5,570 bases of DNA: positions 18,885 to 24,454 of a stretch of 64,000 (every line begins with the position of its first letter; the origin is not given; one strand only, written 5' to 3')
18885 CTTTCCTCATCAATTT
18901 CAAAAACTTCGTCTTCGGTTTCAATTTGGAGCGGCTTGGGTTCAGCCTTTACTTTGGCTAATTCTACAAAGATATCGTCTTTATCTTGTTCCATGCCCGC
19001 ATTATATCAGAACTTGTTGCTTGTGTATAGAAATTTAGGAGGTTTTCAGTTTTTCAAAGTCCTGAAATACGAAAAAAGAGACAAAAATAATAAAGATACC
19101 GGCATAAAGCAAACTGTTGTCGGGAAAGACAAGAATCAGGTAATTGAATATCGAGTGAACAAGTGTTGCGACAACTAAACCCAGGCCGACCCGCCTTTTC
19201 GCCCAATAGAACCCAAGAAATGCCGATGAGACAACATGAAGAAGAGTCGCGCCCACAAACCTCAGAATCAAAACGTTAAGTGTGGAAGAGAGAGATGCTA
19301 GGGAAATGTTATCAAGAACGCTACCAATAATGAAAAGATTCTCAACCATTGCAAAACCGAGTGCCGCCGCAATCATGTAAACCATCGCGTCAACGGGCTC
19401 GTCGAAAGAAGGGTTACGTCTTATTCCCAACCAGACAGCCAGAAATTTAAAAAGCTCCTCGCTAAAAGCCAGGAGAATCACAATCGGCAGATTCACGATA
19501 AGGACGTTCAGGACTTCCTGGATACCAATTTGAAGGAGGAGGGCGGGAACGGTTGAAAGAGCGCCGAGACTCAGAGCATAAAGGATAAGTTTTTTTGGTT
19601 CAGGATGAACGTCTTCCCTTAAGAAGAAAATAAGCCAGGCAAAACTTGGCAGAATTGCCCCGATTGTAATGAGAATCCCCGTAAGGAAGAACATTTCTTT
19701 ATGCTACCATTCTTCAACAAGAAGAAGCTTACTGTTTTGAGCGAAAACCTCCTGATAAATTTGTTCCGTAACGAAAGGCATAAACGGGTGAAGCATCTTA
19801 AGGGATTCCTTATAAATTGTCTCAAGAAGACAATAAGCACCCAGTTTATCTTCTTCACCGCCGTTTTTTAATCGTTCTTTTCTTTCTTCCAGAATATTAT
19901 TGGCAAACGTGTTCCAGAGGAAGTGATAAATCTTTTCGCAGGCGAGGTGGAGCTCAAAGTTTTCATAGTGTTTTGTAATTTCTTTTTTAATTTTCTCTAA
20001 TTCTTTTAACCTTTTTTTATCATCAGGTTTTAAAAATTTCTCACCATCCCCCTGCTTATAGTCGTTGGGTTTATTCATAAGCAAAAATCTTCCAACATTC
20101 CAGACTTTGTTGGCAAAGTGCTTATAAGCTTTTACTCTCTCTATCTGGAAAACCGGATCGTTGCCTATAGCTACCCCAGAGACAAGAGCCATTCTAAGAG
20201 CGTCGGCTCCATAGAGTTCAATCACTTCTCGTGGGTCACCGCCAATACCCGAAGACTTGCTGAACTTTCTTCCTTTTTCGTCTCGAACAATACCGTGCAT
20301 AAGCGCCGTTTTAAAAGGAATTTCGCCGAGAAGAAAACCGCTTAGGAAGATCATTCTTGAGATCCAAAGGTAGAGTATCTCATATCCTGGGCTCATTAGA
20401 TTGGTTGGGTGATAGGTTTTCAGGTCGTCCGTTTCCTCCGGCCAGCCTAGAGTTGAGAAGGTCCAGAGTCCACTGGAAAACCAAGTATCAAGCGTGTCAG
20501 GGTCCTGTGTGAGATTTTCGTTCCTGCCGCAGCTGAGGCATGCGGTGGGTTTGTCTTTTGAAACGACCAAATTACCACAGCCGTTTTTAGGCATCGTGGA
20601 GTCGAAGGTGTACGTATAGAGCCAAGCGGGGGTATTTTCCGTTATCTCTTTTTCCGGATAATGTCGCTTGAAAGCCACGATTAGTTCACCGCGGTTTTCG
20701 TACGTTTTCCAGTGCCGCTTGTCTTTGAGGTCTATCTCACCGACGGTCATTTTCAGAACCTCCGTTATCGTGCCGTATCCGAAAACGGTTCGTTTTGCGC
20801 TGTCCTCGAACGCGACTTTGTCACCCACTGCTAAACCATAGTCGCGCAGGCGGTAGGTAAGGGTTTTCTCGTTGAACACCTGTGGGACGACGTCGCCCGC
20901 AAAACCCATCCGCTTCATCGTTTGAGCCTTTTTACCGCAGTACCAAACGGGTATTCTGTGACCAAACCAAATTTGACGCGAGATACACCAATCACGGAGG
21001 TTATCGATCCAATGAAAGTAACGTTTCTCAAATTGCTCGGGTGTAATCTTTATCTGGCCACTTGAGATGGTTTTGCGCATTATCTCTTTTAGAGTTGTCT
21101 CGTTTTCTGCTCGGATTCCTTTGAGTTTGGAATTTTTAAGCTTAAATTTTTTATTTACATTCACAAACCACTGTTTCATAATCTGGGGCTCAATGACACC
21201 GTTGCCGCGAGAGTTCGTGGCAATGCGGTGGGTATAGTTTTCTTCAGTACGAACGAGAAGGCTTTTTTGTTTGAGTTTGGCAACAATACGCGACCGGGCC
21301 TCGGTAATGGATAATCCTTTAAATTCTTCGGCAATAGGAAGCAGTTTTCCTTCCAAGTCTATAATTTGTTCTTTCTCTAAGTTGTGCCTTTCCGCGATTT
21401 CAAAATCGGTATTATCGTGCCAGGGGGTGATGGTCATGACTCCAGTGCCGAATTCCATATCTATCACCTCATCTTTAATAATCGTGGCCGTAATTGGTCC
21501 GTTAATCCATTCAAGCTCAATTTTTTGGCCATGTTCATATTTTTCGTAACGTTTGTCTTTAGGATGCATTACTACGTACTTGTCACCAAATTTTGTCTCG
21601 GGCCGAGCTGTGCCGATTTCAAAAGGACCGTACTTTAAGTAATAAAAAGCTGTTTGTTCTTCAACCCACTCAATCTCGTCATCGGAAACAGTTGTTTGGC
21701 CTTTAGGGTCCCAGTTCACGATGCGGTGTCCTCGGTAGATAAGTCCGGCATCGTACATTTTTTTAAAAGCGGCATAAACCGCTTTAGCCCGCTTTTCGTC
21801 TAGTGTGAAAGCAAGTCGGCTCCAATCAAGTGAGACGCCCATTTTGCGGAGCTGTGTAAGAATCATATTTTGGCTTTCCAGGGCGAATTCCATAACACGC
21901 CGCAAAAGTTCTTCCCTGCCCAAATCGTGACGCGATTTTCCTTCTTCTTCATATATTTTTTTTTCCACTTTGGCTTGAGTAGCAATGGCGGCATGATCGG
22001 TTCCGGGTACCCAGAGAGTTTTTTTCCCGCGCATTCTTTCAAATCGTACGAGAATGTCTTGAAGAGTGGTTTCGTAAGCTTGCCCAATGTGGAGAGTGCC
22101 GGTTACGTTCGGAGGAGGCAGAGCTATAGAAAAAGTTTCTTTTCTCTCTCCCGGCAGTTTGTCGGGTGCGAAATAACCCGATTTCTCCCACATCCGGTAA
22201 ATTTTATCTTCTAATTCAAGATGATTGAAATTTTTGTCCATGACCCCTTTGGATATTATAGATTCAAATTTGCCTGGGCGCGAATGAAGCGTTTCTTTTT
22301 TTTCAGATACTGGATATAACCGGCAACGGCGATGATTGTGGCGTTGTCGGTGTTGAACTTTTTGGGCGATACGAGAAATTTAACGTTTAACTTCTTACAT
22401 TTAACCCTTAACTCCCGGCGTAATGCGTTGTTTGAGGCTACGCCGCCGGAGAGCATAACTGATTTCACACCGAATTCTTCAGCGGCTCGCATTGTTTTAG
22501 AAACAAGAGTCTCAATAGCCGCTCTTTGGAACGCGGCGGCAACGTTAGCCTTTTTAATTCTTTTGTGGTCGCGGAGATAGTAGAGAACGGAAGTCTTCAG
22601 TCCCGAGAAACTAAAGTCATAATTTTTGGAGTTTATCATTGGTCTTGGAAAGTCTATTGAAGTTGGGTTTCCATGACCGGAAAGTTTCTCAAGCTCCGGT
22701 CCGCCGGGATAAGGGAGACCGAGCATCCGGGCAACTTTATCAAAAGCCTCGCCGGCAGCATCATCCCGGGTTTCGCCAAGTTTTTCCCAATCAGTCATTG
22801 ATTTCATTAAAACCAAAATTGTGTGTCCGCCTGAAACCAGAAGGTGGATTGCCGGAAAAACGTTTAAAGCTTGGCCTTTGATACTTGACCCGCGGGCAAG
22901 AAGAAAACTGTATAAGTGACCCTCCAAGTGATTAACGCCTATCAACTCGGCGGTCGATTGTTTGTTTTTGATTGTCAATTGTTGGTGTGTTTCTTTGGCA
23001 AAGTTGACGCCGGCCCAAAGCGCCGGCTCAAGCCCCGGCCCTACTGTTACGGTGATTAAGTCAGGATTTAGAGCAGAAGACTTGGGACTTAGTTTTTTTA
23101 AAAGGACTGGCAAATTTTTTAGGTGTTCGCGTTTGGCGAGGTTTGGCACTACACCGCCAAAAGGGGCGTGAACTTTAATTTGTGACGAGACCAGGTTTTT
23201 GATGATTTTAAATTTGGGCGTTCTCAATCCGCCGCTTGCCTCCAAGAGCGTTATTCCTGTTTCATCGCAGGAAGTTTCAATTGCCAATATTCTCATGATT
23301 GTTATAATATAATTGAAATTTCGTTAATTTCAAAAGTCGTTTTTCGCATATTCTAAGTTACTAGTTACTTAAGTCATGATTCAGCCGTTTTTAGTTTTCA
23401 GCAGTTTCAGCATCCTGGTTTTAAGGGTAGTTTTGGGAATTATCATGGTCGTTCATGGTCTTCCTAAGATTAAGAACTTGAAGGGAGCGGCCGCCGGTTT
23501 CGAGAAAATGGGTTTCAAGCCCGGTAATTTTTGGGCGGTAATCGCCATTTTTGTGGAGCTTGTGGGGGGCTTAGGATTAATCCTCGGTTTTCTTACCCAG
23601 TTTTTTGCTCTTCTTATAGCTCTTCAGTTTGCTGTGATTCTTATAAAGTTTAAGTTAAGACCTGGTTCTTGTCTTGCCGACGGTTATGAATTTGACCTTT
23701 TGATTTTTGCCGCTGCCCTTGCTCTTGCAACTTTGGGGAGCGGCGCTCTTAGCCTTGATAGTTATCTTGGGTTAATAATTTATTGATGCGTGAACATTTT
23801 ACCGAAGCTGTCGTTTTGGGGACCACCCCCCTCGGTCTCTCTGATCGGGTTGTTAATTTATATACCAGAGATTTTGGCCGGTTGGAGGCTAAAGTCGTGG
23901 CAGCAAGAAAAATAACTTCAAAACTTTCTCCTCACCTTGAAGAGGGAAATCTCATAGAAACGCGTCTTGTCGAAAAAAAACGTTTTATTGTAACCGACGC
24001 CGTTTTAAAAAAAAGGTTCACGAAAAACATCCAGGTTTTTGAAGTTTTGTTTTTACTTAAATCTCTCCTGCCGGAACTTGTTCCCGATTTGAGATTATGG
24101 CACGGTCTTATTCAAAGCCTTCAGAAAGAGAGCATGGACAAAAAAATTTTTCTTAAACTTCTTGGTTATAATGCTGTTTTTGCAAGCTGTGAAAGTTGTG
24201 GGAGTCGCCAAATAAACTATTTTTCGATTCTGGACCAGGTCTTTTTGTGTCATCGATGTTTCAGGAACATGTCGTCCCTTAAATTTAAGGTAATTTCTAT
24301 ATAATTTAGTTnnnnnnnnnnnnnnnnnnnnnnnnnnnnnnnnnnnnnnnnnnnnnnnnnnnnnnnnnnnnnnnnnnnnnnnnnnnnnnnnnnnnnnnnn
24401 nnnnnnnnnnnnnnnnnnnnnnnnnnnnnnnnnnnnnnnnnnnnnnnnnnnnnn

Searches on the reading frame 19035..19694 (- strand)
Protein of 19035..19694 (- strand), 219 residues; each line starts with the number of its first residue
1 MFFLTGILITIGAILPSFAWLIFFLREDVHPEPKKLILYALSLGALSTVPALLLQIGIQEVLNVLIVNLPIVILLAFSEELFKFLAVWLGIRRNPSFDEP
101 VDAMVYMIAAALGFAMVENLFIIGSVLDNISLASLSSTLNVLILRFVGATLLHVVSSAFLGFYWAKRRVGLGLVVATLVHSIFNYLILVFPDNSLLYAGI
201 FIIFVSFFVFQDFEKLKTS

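Call 9: search_protein_families(library=pfam, proteins=[window:19035-19694:-], max_evalue=0.0001)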
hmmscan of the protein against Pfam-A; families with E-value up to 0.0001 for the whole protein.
window:19035-19694:- (219 aa): 1 family
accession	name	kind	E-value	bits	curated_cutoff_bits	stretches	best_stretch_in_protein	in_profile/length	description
PF13367.11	PrsW-protease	-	4e-25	89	23.5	1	32-207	1-193/196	PrsW family intramembrane metalloprotease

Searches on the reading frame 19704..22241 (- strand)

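Call 9: search_protein_families(library=pfam, proteins=[window:19704-22241:-], max_evalue=0.0001)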
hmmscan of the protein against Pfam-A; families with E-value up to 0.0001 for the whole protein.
window:19704-22241:- (845 aa): 4 families
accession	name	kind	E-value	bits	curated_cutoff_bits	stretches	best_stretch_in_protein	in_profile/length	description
PF00133.28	tRNA-synt_1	-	7.3e-121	404.2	22.7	2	13-443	1-256/414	tRNA synthetases class I (I, L, M and V)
PF08264.19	Anticodon_1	-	1.8e-26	93.3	25.1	1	741-845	1-104/148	Anticodon-binding domain of tRNA ligase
PF09334.17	tRNA-synt_1g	-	6.6e-18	65.1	20.1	1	43-191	7-136/391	tRNA synthetases class I (M)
PF13603.12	tRNA-synt_1_2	-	4.7e-05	23.4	25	0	260-299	106-145/185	Leucyl-tRNA synthetase, editing domain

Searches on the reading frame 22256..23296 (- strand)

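Call 9: search_protein_families(library=pfam, proteins=[window:22256-23296:-], max_evalue=0.0001)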
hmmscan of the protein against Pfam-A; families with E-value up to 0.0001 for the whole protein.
window:22256-23296:- (346 aa): 2 families
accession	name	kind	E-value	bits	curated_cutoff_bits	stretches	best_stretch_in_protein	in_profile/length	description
PF00814.31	TsaD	-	1.1e-70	238.8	24.8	1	30-323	1-263/264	tRNA N6-adenosine threonylcarbamoyltransferase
PF22521.2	HypF_C_2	-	2.3e-09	37.8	27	1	201-311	122-228/241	Carbamoyltransferase, Kae1-like Domain, second subdomain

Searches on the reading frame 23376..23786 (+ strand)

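Call 9: search_protein_families(library=pfam, proteins=[window:23376-23786:+], max_evalue=0.0001)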
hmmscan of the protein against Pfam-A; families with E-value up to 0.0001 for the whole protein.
window:23376-23786:+ (136 aa): 2 families
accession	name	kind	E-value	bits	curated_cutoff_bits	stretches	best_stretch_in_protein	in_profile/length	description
PF07681.17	DoxX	-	8.6e-20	71.6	23.6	1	13-90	2-81/85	DoxX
PF04173.18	DoxD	-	2e-06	28.3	22.7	1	54-131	67-144/167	TQO small subunit DoxD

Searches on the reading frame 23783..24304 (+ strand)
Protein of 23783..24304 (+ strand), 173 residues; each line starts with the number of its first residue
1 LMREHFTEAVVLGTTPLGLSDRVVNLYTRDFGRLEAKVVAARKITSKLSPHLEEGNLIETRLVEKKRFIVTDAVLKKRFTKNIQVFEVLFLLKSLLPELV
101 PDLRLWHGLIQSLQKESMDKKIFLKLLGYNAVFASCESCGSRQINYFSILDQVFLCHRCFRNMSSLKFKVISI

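Call 9: search_protein_families(library=pfam, proteins=[window:23783-24304:+], max_evalue=0.0001)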
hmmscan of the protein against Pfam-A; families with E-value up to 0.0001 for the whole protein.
window:23783-24304:+ (173 aa): 1 family
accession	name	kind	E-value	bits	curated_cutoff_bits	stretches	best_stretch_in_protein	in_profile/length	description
PF11967.14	RecO_N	-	1.6e-09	38.1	27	1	2-63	1-62/80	Recombination protein O N terminal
